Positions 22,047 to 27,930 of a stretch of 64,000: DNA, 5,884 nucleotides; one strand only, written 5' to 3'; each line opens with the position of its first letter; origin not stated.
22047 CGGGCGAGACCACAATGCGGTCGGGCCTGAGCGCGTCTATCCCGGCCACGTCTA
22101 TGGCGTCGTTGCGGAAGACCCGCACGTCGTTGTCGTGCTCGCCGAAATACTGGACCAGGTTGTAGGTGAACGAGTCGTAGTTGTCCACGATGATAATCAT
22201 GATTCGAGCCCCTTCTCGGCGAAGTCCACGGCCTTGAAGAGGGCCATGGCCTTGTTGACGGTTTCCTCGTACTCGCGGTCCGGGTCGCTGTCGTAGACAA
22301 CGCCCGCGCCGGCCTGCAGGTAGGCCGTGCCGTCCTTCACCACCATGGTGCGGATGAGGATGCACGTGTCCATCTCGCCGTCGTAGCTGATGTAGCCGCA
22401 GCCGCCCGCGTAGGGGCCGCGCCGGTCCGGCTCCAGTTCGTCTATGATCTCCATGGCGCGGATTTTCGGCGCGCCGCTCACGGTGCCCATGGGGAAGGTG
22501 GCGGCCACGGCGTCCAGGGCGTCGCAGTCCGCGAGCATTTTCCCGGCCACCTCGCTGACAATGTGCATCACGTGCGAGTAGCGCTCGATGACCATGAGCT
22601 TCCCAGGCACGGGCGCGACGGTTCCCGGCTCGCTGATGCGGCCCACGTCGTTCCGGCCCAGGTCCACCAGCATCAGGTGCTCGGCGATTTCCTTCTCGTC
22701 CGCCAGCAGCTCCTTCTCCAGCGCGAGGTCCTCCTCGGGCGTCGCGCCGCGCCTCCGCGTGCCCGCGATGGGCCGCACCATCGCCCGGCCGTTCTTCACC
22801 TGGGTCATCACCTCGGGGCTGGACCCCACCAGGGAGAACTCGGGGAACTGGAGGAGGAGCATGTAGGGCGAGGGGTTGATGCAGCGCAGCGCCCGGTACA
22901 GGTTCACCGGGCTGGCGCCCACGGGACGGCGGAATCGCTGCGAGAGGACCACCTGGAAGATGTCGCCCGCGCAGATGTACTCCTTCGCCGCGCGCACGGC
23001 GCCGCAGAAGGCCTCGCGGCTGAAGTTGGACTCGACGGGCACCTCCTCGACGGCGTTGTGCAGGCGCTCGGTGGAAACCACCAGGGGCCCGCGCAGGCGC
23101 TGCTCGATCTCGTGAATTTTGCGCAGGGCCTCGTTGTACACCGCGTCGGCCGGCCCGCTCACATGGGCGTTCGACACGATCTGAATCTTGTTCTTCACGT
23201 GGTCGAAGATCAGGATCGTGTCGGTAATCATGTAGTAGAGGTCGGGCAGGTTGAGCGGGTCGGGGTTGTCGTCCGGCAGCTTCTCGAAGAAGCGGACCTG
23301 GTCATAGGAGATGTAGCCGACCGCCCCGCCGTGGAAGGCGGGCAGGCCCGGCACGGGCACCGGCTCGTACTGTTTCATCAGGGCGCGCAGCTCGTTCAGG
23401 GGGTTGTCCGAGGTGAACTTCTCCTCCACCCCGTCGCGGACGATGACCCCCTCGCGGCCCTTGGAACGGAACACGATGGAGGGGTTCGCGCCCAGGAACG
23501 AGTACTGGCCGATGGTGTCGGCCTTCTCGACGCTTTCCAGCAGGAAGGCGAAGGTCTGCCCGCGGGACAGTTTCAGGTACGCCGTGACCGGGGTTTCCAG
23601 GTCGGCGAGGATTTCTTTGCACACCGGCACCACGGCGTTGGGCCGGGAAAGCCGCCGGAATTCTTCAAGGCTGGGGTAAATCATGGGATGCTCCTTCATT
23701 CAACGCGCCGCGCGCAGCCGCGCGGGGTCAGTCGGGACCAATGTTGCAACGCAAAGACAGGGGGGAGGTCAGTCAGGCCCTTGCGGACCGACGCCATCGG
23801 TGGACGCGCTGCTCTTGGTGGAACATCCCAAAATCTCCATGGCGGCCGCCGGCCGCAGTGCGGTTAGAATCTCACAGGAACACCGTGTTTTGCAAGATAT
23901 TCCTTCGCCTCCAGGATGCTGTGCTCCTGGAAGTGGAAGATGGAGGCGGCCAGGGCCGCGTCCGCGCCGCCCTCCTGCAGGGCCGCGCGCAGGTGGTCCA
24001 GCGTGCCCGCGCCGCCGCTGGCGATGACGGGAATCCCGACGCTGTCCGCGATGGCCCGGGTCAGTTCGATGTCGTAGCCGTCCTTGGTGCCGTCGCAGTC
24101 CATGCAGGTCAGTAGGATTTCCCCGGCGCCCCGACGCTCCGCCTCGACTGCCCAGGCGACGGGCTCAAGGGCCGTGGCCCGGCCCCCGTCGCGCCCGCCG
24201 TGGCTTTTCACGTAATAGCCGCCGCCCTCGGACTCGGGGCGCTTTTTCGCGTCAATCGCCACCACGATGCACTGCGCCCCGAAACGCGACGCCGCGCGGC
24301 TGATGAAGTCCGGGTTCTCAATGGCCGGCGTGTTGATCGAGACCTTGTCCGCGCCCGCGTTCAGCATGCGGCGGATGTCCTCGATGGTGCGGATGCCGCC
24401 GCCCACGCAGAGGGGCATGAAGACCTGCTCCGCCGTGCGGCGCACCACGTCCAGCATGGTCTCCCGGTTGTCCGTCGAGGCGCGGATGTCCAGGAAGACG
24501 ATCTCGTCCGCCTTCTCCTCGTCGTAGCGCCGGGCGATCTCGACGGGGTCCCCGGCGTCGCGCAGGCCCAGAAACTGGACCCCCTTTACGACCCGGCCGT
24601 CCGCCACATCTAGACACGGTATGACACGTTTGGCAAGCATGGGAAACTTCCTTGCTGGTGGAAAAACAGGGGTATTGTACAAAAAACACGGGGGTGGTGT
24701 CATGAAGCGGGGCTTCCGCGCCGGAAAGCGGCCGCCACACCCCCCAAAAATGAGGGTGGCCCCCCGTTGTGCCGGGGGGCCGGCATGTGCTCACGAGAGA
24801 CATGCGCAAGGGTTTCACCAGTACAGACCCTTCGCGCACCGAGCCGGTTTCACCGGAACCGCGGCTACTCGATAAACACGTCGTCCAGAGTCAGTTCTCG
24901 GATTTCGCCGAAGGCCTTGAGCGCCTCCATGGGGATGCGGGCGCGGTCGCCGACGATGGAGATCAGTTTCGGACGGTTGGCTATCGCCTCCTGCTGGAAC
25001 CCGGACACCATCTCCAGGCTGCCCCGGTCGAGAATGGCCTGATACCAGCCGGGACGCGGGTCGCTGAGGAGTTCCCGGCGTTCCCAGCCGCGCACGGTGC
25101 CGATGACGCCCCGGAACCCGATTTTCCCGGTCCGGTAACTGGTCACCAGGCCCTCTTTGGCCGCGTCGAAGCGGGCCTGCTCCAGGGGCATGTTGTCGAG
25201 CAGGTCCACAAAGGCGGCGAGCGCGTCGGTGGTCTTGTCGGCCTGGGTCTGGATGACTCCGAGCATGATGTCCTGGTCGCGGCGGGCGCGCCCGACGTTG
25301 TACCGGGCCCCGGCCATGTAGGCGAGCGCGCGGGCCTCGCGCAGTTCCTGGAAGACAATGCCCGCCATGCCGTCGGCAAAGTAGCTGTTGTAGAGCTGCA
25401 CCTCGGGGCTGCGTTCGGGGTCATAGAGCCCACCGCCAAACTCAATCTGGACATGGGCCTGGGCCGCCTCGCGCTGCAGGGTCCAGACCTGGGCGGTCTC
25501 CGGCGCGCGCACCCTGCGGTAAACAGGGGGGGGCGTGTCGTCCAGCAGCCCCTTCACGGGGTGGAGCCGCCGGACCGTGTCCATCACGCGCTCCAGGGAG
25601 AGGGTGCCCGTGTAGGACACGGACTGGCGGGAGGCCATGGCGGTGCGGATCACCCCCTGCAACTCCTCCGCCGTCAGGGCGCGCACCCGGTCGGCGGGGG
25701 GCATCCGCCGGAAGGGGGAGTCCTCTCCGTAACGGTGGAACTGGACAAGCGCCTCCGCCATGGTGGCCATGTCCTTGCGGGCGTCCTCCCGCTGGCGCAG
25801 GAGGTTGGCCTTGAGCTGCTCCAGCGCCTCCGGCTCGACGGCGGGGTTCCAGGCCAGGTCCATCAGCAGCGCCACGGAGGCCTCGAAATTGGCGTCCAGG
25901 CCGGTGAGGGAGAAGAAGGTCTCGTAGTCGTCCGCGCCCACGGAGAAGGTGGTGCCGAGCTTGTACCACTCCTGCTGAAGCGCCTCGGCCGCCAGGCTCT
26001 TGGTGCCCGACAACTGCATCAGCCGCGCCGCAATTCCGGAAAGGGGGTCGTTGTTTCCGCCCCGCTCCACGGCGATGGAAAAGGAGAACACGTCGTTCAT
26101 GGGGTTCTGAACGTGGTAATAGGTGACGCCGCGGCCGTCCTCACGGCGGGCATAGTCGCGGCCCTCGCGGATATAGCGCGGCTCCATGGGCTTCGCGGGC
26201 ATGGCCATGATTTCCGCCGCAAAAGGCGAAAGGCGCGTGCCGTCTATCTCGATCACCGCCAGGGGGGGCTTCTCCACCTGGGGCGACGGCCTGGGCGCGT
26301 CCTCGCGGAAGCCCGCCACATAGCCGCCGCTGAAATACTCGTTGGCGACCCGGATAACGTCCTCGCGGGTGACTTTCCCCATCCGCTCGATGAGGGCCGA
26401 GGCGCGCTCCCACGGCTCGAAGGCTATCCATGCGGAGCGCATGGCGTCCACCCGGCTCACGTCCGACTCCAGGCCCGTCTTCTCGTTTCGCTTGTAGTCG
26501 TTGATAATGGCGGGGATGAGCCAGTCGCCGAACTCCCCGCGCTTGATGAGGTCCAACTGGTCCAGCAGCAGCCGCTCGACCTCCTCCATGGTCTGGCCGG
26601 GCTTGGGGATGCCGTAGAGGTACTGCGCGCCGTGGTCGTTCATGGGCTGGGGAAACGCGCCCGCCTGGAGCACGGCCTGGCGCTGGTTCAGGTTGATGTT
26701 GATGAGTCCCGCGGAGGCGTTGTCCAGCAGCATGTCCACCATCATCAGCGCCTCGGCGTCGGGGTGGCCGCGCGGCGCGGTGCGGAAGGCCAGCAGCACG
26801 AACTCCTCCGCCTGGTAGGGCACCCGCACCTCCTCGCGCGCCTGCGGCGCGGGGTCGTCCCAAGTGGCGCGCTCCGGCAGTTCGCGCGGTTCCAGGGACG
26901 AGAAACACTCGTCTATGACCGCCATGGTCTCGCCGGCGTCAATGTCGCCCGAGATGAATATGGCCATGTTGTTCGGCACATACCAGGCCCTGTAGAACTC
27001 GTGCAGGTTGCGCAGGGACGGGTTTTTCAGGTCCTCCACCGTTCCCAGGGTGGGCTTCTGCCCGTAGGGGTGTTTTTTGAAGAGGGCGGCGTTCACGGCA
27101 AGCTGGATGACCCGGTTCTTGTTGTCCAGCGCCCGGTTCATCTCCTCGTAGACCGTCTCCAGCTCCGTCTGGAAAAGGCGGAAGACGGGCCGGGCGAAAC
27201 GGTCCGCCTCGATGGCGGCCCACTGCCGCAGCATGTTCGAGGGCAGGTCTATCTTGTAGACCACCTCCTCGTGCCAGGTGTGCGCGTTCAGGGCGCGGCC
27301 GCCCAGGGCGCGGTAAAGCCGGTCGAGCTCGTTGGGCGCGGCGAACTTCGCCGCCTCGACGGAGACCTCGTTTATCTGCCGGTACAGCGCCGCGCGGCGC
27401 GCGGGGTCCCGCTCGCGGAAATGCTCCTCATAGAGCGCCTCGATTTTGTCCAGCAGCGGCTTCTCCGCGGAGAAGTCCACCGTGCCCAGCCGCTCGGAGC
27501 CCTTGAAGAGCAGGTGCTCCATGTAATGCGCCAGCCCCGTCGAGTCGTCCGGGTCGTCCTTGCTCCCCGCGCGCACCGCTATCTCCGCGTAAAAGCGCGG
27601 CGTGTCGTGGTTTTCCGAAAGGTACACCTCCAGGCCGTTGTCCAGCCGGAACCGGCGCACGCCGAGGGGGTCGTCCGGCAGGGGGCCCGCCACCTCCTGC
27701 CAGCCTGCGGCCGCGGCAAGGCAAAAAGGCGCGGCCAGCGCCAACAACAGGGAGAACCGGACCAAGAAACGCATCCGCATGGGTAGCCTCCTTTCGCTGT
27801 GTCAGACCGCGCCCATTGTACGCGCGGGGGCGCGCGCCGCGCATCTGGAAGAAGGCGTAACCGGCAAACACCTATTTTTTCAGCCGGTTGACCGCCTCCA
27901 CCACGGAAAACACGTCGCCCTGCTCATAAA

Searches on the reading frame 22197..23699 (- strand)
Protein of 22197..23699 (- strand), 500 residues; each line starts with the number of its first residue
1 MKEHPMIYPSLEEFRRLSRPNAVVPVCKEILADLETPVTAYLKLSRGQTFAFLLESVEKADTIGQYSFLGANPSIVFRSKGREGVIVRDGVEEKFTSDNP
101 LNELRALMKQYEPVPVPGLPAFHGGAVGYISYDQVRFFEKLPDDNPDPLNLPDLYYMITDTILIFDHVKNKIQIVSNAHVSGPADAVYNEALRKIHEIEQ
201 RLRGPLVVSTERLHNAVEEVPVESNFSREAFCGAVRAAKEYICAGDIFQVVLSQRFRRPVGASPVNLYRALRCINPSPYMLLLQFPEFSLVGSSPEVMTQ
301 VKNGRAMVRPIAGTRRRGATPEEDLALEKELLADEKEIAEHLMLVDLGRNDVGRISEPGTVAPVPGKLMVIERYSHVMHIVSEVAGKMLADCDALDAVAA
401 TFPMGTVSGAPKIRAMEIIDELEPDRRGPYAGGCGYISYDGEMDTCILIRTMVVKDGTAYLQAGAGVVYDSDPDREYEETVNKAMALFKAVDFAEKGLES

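Call 32: search_protein_families(library=pfam, proteins=[window:22197-23699:-], max_evalue=0.00001)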
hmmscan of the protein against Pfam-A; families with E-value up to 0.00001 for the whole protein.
window:22197-23699:- (500 aa): 2 families
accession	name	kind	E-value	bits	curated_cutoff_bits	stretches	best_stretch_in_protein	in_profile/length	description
PF00425.24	Chorismate_bind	-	9.2e-89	297.8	27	1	228-483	2-257/257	chorismate binding enzyme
PF04715.19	Anth_synt_I_N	-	5.8e-40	137.2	23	1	33-173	1-139/140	Anthranilate synthase component I, N terminal region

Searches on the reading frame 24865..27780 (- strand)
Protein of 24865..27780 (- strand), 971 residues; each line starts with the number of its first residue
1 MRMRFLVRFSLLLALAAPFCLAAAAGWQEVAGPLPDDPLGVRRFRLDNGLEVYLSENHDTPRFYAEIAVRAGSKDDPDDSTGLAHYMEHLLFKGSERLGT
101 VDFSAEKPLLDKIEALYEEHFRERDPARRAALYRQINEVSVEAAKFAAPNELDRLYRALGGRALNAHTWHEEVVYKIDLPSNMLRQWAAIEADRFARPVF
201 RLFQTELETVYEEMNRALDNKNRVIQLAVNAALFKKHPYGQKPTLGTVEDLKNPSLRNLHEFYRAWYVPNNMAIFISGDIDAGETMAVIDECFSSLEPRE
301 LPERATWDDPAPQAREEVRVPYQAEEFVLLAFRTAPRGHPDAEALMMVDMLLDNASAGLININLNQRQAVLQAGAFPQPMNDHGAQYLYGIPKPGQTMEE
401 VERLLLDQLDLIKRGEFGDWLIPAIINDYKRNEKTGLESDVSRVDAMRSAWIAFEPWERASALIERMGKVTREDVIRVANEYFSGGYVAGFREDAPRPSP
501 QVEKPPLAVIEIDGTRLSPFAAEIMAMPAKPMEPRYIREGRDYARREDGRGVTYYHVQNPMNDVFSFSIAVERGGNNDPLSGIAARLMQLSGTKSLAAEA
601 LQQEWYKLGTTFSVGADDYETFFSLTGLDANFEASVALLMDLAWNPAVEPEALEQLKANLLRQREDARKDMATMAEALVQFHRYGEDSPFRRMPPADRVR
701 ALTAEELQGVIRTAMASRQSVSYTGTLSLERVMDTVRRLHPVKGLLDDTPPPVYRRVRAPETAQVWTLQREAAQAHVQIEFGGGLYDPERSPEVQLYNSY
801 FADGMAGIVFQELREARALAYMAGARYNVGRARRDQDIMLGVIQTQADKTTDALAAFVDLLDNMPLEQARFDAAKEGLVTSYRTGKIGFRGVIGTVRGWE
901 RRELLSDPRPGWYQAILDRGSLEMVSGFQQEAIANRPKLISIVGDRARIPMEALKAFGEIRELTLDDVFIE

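Call 32: search_protein_families(library=pfam, proteins=[window:24865-27780:-], max_evalue=0.00001)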
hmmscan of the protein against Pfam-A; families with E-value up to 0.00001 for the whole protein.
window:24865-27780:- (971 aa): 2 families
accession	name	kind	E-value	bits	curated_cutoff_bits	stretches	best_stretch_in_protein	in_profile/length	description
PF05193.26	Peptidase_M16_C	-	1.9e-35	122.8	23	2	258-426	6-178/181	Peptidase M16 inactive domain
PF00675.25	Peptidase_M16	-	2.3e-23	83.2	22.3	1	53-97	3-47/149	Insulinase (Peptidase family M16)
